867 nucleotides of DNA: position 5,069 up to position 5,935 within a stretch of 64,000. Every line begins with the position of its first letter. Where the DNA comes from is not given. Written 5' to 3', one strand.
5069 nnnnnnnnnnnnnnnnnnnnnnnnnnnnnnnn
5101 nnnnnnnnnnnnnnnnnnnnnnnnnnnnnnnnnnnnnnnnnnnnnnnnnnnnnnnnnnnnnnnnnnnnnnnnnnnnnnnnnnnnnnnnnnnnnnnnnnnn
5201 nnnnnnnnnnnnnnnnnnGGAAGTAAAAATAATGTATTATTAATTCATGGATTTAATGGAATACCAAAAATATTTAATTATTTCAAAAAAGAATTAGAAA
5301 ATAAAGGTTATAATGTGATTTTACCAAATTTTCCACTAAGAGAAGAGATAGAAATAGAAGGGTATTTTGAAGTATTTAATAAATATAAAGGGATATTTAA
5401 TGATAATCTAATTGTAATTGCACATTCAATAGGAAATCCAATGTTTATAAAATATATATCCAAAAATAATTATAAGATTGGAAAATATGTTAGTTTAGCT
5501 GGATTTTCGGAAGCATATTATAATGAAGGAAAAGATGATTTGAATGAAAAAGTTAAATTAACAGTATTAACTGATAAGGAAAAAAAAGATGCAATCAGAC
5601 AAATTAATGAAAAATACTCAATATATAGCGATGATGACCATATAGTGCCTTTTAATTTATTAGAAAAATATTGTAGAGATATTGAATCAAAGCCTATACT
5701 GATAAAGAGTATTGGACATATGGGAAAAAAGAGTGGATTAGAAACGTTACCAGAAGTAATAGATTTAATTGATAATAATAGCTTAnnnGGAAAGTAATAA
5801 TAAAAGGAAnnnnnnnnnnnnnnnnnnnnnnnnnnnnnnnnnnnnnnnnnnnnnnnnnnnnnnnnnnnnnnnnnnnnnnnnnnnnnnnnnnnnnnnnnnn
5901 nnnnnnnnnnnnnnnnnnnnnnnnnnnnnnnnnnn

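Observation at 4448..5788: KilA-N DNA-binding domain fused to a serine alpha/beta-hydrolase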

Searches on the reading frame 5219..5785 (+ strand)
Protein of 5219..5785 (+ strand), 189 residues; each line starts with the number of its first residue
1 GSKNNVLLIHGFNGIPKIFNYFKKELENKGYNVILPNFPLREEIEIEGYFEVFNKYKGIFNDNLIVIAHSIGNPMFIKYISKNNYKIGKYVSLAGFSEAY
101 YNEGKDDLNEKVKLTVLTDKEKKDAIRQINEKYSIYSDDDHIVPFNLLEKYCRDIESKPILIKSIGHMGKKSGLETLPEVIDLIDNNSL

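Call 23: find_homologous_proteins(query=window:5219-5785:+, max_evalue=0.001)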
Query window:5219-5785:+ (189 aa): 428 proteins with E <= 0.001 among 763 candidates; the best 120 are listed.
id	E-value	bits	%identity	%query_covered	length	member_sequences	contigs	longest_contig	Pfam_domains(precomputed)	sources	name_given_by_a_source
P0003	4.2e-107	374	93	98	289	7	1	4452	PF00561.27,PF06821.20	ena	-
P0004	1.9e-98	346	87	98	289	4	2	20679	PF12695.14,PF00561.27,PF06821.20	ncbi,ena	-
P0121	2.6e-97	342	86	95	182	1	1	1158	PF12695.14,PF00561.27,PF06821.20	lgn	-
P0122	3.7e-95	335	84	95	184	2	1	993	PF12695.14,PF00561.27,PF06821.20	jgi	-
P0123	2.0e-94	333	82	96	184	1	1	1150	PF12695.14,PF00561.27,PF06821.20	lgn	-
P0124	2.0e-93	329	81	95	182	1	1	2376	PF12695.14,PF06821.20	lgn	-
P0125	4.7e-93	328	81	96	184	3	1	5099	PF12695.14,PF00561.27,PF06821.20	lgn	-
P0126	6.8e-93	328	80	96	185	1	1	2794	PF00561.27,PF06821.20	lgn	-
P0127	8.5e-93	327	82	96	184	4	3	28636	PF12695.14,PF00561.27,PF06821.20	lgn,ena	-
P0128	2.1e-92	326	79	96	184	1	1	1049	PF00561.27,PF06821.20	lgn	-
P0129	2.7e-92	326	80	96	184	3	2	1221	PF06821.20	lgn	-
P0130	3.4e-92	325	81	96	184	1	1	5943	PF12695.14,PF06821.20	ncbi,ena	-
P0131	5.5e-92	325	80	96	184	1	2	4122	PF00561.27,PF06821.20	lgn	-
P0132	8.4e-92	324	81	96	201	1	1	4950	PF00561.27,PF06821.20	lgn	-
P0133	1.5e-91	323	80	96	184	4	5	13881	PF12695.14,PF00561.27,PF06821.20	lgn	-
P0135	4.5e-91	322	80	96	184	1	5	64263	PF12695.14,PF00561.27,PF06821.20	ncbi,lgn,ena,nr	ncbi:MAG: hypothetical protein HFJ58_01025 [Clostridia bacterium]|nr:hypothetical protein [Clostridi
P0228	1.7e-78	281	70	96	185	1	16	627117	PF06821.20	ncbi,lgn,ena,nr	ncbi:MAG: alpha/beta hydrolase [Clostridia bacterium]|nr:alpha/beta hydrolase [Clostridia bacterium]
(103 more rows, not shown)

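Call 24: find_encoding_contigs(protein=P0127, flank=6000, max_places=3)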
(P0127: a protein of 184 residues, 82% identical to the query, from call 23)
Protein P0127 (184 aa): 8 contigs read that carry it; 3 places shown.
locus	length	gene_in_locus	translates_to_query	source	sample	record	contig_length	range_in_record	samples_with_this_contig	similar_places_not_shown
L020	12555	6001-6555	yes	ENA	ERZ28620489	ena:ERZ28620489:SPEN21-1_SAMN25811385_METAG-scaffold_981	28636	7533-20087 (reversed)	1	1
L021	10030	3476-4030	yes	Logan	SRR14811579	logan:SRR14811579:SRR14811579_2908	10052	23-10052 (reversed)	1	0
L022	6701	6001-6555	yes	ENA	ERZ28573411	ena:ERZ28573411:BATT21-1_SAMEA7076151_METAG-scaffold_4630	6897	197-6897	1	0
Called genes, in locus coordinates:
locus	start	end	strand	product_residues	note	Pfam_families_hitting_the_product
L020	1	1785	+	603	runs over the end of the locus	-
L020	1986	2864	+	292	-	PF07751:Abi_2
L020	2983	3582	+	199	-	PF01076:Mob_Pre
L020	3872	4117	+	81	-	-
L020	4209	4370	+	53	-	-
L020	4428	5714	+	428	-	PF00239:Resolvase, PF07508:Recombinase, PF13408:Zn_ribbon_recom (weak)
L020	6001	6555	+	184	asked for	PF00561:Abhydrolase_1 (faint), PF06821:Ser_hydrolase, PF12695:Abhydrolase_5 (faint)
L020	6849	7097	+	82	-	-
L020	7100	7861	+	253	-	PF13310:Virulence_RhuM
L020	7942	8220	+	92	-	PF21757:DUF6870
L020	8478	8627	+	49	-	-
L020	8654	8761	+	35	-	-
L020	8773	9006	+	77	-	-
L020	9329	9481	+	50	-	-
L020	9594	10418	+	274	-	PF00142:Fer4_NifH, PF01656:CbiA, PF02374:ArsA_ATPase, PF06564:CBP_BcsQ, PF07015:VirC1 (faint), PF09140:MipZ, PF10609:ParA, PF13614:AAA_31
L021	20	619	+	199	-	PF01076:Mob_Pre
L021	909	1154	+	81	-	-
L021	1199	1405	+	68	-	-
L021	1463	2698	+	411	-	PF00239:Resolvase, PF07508:Recombinase, PF13408:Zn_ribbon_recom (weak)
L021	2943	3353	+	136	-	PF13310:Virulence_RhuM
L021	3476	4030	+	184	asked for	PF00561:Abhydrolase_1 (faint), PF06821:Ser_hydrolase, PF12695:Abhydrolase_5 (faint)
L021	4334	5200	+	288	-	PF02498:Bro-N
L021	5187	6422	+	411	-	PF00239:Resolvase, PF07508:Recombinase, PF13408:Zn_ribbon_recom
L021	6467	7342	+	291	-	PF03193:RsgA_GTPase (weak), PF01926:MMR_HSR1, PF02421:FeoB_N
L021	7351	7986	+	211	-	PF01351:RNase_HII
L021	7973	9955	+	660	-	PF00884:Sulfatase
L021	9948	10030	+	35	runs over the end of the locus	?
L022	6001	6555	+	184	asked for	PF00561:Abhydrolase_1 (faint), PF06821:Ser_hydrolase, PF12695:Abhydrolase_5 (faint)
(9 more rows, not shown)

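Call 25: find_encoding_contigs(protein=P0135, flank=6000, max_places=3)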
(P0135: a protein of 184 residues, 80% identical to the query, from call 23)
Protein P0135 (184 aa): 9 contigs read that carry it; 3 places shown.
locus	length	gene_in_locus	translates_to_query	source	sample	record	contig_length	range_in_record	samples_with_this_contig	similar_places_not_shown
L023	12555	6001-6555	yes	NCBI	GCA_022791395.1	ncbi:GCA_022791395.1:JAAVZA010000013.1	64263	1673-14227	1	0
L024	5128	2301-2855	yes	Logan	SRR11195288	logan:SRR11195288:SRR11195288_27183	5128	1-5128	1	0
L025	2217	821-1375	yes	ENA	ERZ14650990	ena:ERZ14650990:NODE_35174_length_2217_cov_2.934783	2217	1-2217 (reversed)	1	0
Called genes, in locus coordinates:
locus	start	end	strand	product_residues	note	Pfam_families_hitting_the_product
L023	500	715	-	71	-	-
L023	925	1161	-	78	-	-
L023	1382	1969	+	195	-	PF13344:Hydrolase_6 (faint)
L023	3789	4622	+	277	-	PF00702:Hydrolase, PF08282:Hydrolase_3, PF05116:S6PP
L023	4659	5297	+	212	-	PF01300:Sua5_yciO_yrdC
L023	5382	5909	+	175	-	-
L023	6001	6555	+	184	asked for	PF00561:Abhydrolase_1 (faint), PF06821:Ser_hydrolase, PF12695:Abhydrolase_5 (faint)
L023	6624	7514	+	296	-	PF03193:RsgA_GTPase (weak), PF01926:MMR_HSR1, PF02421:FeoB_N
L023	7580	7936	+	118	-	PF00636:Ribonuclease_3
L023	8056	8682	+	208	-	-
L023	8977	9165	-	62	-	-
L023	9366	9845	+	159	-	PF04542:Sigma70_r2, PF08281:Sigma70_r4_2 (weak), PF04545:Sigma70_r4 (faint)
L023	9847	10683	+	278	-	-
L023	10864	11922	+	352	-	-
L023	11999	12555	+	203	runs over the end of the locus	PF04203:Sortase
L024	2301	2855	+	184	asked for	PF00561:Abhydrolase_1 (faint), PF06821:Ser_hydrolase, PF12695:Abhydrolase_5 (faint)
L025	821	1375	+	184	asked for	PF00561:Abhydrolase_1 (faint), PF06821:Ser_hydrolase, PF12695:Abhydrolase_5 (faint)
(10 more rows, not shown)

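Call 26: find_encoding_contigs(protein=P0228, flank=6000, max_places=2)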
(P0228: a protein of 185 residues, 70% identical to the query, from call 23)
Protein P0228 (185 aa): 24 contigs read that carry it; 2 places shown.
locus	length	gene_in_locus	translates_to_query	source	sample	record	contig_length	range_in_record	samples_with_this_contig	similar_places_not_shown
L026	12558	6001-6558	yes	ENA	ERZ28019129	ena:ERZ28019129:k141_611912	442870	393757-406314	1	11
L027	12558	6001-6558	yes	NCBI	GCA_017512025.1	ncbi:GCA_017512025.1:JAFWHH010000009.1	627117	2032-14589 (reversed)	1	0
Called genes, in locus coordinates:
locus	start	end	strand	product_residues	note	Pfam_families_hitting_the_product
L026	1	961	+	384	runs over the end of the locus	-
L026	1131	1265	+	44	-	-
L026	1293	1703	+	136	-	-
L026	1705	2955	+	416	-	-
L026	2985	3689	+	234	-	-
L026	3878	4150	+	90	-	-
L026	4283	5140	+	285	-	PF00126:HTH_1, PF03466:LysR_substrate (weak)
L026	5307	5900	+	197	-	-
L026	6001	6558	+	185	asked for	PF06821:Ser_hydrolase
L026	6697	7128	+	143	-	-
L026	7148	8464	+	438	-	-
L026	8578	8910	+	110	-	-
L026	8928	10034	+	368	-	PF13529:Peptidase_C39_2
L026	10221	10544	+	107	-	-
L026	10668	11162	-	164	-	-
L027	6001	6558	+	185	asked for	PF06821:Ser_hydrolase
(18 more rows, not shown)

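Call 28: find_related_loci(query=window:5219-5785:+, collection=genome_contigs, flank=10000)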
Query window:5219-5785:+ (189 aa) in genome_contigs; peptide patterns used: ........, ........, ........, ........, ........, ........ (x = any residue, [..] = any of these).
373 stretches matched a pattern; 27 encode a relative of the query (tblastn E <= 1e-3); 27 distinct loci.
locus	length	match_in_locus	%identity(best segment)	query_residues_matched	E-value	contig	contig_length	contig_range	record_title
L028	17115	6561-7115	93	2-186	2e-113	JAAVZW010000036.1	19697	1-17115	MAG: Clostridia bacterium isolate ABMPRH_57_0 k141_808290, whole genome shotgun sequence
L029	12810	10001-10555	92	2-186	4e-111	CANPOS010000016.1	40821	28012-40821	MAG TPA_asm: uncultured Clostridium sp. isolate SRR15730528_bin.62_metawrap_v1.3_MAG genome assembly, contig: NODE.1800_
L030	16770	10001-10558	87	1-186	2e-105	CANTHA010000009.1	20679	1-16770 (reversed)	MAG TPA_asm: uncultured Clostridium sp. isolate SRR13921778_bin.59_metawrap_v1.3_MAG genome assembly, contig: NODE.2329_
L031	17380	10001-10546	75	5-186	9e-89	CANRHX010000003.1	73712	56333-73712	MAG: uncultured Clostridia bacterium isolate Lapin-022__bin99 genome assembly, contig: Lapin-022__NODE_326_length_73712_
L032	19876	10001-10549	73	5-187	1e-85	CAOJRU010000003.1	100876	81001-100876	MAG TPA_asm: uncultured Clostridium sp. isolate SRR15604516_bin.45_metawrap_v1.3_MAG genome assembly, contig: NODE.161_l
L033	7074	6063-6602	73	5-184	2e-85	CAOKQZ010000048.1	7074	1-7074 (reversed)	MAG TPA_asm: uncultured Clostridium sp. isolate SRR15604628_bin.47_metawrap_v1.3_MAG genome assembly, contig: NODE.6972_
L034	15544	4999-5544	71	5-186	9e-85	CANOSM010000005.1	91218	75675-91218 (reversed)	MAG TPA_asm: uncultured Clostridium sp. isolate SRR15604499_bin.60_metawrap_v1.3_MAG genome assembly, contig: NODE.262_l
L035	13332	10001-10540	72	5-184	3e-83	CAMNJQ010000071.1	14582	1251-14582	MAG: uncultured Clostridium sp. isolate SRR873599_bin.28_metaWRAP_v1.3_MAG genome assembly, contig: ERZ1756080.1356881,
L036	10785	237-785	70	5-187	4e-83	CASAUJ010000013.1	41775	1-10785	MAG TPA_asm: uncultured Clostridia bacterium isolate MGBC116395 genome assembly, contig: MGBC116395.13, whole genome sho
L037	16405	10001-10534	70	5-182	2e-82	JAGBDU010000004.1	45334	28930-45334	MAG: Clostridia bacterium isolate RGIG9027 Water_deer_Rectum-4__c647, whole genome shotgun sequence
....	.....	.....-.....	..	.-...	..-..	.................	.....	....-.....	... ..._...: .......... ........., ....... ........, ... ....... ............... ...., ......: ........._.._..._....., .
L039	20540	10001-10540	78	1-180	1e-94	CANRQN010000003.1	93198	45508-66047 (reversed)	MAG TPA_asm: uncultured Clostridium sp. isolate SRR15730537_bin.29_metawrap_v1.3_MAG genome assembly, contig: NODE.187_l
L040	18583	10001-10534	70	5-182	4e-81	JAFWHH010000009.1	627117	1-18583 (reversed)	MAG: Clostridia bacterium isolate RGIG5739 Sheep_Ileum-2__c678, whole genome shotgun sequence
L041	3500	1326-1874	66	3-185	2e-77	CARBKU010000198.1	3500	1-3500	MAG TPA_asm: uncultured Clostridia bacterium isolate MGBC153658 genome assembly, contig: MGBC153658.198, whole genome sh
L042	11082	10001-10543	65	5-185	4e-75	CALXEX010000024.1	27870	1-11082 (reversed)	MAG: uncultured Clostridia bacterium isolate BRZ_AS__bin32 genome assembly, contig: BRZ_AS__NODE_2166_length_27870_cov_6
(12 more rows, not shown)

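Call 47: find_encoding_contigs(protein=P0121, flank=5000, max_places=3)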
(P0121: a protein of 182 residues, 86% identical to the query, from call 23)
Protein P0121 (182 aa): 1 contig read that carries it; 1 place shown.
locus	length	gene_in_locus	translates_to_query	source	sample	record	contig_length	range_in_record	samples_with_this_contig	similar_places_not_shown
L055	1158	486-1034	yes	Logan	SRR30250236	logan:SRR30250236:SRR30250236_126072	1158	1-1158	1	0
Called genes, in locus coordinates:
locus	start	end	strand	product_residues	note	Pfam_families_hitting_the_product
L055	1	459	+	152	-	?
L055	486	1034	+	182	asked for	PF00561:Abhydrolase_1 (faint), PF06821:Ser_hydrolase, PF12695:Abhydrolase_5 (weak)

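Call 48: find_encoding_contigs(protein=P0125, flank=5000, max_places=3)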
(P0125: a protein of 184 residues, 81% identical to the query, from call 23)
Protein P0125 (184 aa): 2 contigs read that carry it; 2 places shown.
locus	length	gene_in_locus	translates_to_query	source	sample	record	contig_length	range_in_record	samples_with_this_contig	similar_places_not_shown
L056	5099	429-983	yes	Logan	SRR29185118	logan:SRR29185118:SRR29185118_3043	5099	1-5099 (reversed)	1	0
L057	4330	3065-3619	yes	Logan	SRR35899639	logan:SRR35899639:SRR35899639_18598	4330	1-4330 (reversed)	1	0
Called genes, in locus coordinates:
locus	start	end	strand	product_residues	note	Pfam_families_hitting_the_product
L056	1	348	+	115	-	?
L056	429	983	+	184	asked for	PF00561:Abhydrolase_1 (faint), PF06821:Ser_hydrolase, PF12695:Abhydrolase_5 (weak)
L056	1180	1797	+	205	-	-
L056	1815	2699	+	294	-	PF03193:RsgA_GTPase (weak), PF01926:MMR_HSR1, PF02421:FeoB_N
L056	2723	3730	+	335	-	PF01351:RNase_HII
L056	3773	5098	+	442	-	?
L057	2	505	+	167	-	?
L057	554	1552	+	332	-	PF01697:Glyco_transf_92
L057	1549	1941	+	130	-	PF04266:ASCH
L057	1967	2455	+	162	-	PF00293:NUDIX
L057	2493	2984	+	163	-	PF10688:Imp-YgjV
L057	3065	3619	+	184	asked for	PF00561:Abhydrolase_1 (faint), PF06821:Ser_hydrolase, PF12695:Abhydrolase_5 (weak)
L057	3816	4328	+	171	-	?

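Call 100: find_related_loci(query=window:5231-5785:+, collection=viral_contigs, flank=6000)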
Query window:5231-5785:+ (185 aa) in viral_contigs; peptide patterns used: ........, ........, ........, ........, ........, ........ (x = any residue, [..] = any of these).
16 stretches matched a pattern, but none encodes a relative of the query by tblastn (E <= 1e-3).
